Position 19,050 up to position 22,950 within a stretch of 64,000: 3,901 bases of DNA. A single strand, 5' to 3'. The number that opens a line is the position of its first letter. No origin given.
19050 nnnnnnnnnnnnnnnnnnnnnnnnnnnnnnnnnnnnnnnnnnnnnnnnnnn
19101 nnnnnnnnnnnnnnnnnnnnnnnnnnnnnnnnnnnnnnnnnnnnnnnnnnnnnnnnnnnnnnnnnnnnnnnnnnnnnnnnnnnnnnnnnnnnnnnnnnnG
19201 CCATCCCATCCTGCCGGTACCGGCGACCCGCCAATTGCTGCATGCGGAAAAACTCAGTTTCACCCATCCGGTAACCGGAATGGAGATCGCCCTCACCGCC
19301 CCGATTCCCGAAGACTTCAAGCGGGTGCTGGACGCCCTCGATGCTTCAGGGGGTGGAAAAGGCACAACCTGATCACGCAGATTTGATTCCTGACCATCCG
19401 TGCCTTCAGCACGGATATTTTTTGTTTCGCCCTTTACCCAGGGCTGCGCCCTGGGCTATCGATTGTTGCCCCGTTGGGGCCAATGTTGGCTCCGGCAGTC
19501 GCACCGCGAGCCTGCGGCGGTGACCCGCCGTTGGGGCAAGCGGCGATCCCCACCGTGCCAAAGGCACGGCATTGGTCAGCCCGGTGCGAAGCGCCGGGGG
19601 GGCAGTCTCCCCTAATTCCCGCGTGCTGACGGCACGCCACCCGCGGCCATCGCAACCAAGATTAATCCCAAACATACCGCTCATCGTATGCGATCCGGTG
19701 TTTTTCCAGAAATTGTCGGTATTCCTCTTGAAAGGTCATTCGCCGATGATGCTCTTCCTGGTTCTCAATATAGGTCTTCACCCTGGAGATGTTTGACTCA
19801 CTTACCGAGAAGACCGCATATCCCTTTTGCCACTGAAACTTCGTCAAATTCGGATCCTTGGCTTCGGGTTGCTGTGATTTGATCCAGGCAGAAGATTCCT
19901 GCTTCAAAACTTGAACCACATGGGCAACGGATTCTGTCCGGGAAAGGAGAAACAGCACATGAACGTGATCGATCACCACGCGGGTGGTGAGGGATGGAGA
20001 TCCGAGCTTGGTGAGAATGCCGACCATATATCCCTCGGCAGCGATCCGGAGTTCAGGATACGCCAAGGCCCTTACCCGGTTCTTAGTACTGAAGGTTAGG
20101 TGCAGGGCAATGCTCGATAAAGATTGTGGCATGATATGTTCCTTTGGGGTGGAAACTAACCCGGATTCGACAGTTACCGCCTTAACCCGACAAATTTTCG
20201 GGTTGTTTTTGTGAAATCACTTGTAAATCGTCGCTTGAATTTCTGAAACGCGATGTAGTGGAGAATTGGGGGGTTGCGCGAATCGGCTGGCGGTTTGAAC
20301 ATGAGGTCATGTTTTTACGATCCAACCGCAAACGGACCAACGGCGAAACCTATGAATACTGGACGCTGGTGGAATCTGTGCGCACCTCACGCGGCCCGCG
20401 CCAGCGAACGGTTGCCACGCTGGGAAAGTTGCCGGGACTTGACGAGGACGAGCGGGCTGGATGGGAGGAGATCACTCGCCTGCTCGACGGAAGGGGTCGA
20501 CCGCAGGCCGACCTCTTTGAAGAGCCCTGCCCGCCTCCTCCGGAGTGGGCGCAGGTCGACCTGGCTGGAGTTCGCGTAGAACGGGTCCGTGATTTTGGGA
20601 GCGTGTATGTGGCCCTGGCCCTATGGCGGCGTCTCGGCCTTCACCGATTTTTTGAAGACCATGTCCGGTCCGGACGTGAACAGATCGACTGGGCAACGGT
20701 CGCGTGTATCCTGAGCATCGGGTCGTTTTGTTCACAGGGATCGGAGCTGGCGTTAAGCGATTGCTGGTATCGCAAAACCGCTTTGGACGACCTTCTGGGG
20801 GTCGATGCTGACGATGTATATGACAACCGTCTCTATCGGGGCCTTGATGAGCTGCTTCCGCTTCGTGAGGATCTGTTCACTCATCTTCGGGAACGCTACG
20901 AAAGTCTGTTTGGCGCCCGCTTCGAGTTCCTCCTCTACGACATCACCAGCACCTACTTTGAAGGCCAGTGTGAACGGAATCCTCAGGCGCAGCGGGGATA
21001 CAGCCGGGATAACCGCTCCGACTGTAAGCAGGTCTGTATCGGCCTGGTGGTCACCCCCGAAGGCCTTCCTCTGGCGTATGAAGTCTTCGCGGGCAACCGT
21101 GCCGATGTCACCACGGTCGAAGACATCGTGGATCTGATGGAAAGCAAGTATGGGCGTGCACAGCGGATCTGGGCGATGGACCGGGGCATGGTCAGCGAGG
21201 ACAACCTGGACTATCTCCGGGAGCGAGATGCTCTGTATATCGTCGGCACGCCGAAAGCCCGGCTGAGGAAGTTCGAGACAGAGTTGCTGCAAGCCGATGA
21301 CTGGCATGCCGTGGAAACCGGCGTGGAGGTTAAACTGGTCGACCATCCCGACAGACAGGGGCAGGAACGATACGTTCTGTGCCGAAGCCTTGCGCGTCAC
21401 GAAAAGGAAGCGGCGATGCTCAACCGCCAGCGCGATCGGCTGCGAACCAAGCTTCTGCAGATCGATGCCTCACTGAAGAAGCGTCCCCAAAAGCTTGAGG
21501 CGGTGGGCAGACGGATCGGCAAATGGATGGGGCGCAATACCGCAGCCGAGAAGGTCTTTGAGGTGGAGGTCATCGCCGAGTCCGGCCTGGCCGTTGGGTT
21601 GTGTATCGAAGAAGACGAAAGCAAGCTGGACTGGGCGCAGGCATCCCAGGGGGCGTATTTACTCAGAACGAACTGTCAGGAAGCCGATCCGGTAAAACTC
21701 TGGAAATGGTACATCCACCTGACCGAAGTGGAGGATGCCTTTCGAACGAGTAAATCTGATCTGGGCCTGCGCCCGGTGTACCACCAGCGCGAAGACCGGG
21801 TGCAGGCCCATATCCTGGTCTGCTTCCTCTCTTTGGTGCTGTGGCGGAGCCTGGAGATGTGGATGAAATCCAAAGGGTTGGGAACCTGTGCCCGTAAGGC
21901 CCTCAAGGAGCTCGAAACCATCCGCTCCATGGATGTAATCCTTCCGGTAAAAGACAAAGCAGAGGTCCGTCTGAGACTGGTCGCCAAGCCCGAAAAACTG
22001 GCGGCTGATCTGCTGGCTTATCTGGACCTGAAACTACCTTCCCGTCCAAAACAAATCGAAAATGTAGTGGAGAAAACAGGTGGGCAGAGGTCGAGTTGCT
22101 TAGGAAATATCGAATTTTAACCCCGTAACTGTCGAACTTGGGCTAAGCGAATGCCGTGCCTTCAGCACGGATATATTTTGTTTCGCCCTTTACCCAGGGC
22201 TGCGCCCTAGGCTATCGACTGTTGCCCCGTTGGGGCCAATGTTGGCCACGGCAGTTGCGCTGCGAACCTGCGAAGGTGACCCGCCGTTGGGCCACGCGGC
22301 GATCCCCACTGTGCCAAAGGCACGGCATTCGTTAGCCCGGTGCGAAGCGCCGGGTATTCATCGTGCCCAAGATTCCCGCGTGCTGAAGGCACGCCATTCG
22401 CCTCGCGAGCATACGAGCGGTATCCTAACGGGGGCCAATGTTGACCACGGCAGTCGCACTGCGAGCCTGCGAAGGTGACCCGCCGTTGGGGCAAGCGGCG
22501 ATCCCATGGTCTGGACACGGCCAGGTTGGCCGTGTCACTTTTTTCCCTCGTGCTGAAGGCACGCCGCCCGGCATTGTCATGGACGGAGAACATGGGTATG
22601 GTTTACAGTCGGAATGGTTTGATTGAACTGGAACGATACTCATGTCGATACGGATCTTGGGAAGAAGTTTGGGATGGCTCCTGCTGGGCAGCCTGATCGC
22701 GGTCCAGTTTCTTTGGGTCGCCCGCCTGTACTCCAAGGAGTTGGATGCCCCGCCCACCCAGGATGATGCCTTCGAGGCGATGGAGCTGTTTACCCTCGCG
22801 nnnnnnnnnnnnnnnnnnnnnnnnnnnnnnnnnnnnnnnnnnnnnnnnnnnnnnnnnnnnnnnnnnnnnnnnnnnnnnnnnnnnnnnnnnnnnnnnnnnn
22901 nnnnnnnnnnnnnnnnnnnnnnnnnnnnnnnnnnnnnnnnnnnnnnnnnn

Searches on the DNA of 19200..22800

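Call 88: search_rna_families(source=window, start=19200, end=22800, threshold=evalue, max_evalue=1, show_alignments=3)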
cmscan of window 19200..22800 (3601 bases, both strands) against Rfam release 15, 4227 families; matches with E-value up to 1: 4.
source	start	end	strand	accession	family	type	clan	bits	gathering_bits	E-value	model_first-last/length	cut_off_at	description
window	22310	22354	-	RF01687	Acido-Lenti-1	Gene; sRNA;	-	36.5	37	7.1e-06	1-46/46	no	Acido-Lenti-1 RNA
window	19554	19598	-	RF01687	Acido-Lenti-1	Gene; sRNA;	-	35.5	37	1.3e-05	1-46/46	no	Acido-Lenti-1 RNA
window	19437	19481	+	RF01687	Acido-Lenti-1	Gene; sRNA;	-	29.4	37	0.00058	1-46/46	no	Acido-Lenti-1 RNA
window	22193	22237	+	RF01687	Acido-Lenti-1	Gene; sRNA;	-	27.1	37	0.0025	1-46/46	no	Acido-Lenti-1 RNA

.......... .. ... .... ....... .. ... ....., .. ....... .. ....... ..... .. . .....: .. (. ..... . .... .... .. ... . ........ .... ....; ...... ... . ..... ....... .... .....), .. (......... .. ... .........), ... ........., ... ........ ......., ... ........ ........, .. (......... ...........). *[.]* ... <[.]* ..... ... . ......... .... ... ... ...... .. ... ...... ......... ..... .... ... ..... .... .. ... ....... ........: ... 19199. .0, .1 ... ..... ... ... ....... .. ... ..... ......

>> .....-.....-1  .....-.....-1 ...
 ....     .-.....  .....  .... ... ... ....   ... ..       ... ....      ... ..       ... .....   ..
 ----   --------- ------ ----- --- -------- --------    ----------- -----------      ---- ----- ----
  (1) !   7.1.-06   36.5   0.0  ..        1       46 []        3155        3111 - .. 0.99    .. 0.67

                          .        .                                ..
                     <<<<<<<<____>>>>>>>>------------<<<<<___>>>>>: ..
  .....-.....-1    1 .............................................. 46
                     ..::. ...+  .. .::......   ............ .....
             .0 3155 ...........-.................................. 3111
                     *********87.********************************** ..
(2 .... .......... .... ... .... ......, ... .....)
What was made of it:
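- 19398..19644 (.): G element: an inverted pair of Acido-Lenti-1-like hairpin motifs, next to the Y1 transposase gene. RF01687 at 19437-19481(+) scores 29.4 bits and at 19554-19598(-) 35.5 bits, against a gathering score of 37 (call 88).
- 22142..22571 (.): G element with 28-nt terminal inverted repeats (22142-22406), plus a partial copy (22431-22571). RF01687 at 22310-22354(-) scores 36.5 bits and at 22193-22237(+) 27.1 bits (call 88).
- Closest known: Rfam RF01687 Acido-Lenti-1 RNA motif. Same: G-element hairpins match the full 46-nt model at 35.5-36.5 bits (call 88).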

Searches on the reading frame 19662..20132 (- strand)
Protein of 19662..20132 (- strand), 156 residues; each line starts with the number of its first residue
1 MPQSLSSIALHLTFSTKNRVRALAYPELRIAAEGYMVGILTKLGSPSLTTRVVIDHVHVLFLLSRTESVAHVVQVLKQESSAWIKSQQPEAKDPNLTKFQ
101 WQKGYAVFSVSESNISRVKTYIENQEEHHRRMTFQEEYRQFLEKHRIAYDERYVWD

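Call 29: search_protein_families(library=pfam, proteins=[window:19662-20132:-], max_evalue=0.1)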
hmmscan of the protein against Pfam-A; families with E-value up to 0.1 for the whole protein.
window:19662-20132:- (156 aa): 1 family
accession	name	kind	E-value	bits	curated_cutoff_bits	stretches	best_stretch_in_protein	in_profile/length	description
PF01797.21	Y1_Tnp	-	5.8e-22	78.5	23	1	6-125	3-121/121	Transposase IS200 like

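Call 30: search_protein_families(library=ncbifam, proteins=[window:19662-20132:-], max_evalue=0.01)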
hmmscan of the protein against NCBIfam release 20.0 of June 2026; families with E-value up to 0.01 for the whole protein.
window:19662-20132:- (156 aa): 1 family
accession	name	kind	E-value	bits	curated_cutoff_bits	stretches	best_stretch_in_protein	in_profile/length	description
NF033573.1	transpos_IS200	equivalog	4.6e-16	59.2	55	1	5-124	8-126/126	IS200/IS605 family transposase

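Call 56: search_solved_structures(query=window:19662-20132:-, max_evalue=1, show_alignments=2)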
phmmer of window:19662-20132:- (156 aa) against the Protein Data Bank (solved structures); distinct sequences matched with E-value up to 1: 9.
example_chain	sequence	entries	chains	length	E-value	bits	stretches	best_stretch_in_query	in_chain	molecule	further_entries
2fyx_A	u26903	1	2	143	7.1e-08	35.6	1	8-126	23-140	transposase, putative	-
2xm3_A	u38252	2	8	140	6.4e-07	32.5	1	10-127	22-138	TRANSPOSASE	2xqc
2xma_A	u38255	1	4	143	6.8e-07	32.4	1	10-127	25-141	TRANSPOSASE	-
2xo6_A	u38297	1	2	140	2.4e-06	30.6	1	10-127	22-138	TRANSPOSASE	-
2a6m_A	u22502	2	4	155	0.011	18.8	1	40-143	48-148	ISHp608 transposase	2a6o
2vhg_A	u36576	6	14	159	0.011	18.7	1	41-143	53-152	TRANSPOSASE ORFA | Putative transposase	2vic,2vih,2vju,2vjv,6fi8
2ec2_A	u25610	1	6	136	0.051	16.6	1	35-125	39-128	136aa long hypothetical transposase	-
2f4f_A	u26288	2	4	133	0.14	15.1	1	14-125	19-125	Transposase, putative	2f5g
2ly8_A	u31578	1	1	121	1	12.4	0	7-63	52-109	Budding yeast chaperone Scm3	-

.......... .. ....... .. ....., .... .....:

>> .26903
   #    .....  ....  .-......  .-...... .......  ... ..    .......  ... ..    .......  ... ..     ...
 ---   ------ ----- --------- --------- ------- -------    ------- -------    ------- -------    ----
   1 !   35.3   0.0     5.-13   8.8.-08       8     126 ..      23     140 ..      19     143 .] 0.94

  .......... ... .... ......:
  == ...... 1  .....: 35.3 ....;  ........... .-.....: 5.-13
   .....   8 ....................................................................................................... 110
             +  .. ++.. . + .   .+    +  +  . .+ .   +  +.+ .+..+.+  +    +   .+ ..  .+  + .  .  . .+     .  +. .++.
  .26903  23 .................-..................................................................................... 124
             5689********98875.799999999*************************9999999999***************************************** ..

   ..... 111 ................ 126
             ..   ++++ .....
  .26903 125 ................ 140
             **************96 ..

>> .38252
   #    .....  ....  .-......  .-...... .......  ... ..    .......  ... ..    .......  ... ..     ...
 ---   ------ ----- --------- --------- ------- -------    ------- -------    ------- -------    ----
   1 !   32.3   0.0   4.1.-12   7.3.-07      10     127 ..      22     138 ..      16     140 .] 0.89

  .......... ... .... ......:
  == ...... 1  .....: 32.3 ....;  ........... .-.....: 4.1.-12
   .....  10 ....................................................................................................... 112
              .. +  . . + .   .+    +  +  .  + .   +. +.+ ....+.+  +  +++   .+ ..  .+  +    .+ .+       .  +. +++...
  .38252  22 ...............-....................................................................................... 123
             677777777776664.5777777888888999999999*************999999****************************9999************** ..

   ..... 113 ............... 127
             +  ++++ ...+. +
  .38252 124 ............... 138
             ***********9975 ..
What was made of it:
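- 19662..20132 (-): IS200/IS605-type Y1 (HUH) transposase gene, flanked by G elements. PF01797 E=5.8e-22 (call 29); NF033573 (call 30); closest solved structures are the ISDra2 and IS608 TnpA proteins (call 56).
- The Y1 transposase is flanked by G, not by C, and it resembles IS200/IS605 TnpA rather than characterised RAYTs (calls 30, 56). The transposase matches IS200/IS605 TnpA (calls 30, 56) and is flanked by G, not C.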

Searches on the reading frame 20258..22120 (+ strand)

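Call 29: search_protein_families(library=pfam, proteins=[window:20258-22120:+], max_evalue=0.1)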
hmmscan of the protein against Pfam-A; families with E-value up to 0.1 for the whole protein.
window:20258-22120:+ (620 aa): 2 families
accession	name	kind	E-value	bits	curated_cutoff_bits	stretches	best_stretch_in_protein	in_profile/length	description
PF01609.27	DDE_Tnp_1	-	5.8e-13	49.5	23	1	238-528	20-200/200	Transposase DDE domain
PF14104.11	DUF4277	-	0.046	14.5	25.4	0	122-201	15-97/109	Domain of unknown function (DUF4277)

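Call 30: search_protein_families(library=ncbifam, proteins=[window:20258-22120:+], max_evalue=0.01)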
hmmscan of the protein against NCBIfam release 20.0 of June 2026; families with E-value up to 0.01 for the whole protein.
window:20258-22120:+ (620 aa): 7 families
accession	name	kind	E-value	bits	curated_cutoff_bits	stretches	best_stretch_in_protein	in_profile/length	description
NF033559.2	transpos_IS1634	equivalog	6.5e-98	328.8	100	1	47-591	1-481/483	IS1634 family transposase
NF033551.1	transpos_IS1182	equivalog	6.1e-10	38.6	270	1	264-425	273-457/488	IS1182 family transposase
NF033593.1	transpos_ISNCY_1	equivalog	1.6e-05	23.8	325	1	267-323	310-366/444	ISNCY family transposase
NF033592.1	transpos_IS4_1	equivalog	5.6e-05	22.4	115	1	266-532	146-331/332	IS4 family transposase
NF033539.1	transpos_IS1380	equivalog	6.3e-05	21.8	180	1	281-390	187-306/419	IS1380 family transposase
NF033580.1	transpos_IS5_3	equivalog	0.00051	19.7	110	1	261-335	130-205/258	IS5 family transposase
NF049921.1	transpos_IS701_2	equivalog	0.0031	17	250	0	268-364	109-209/318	IS701 family transposase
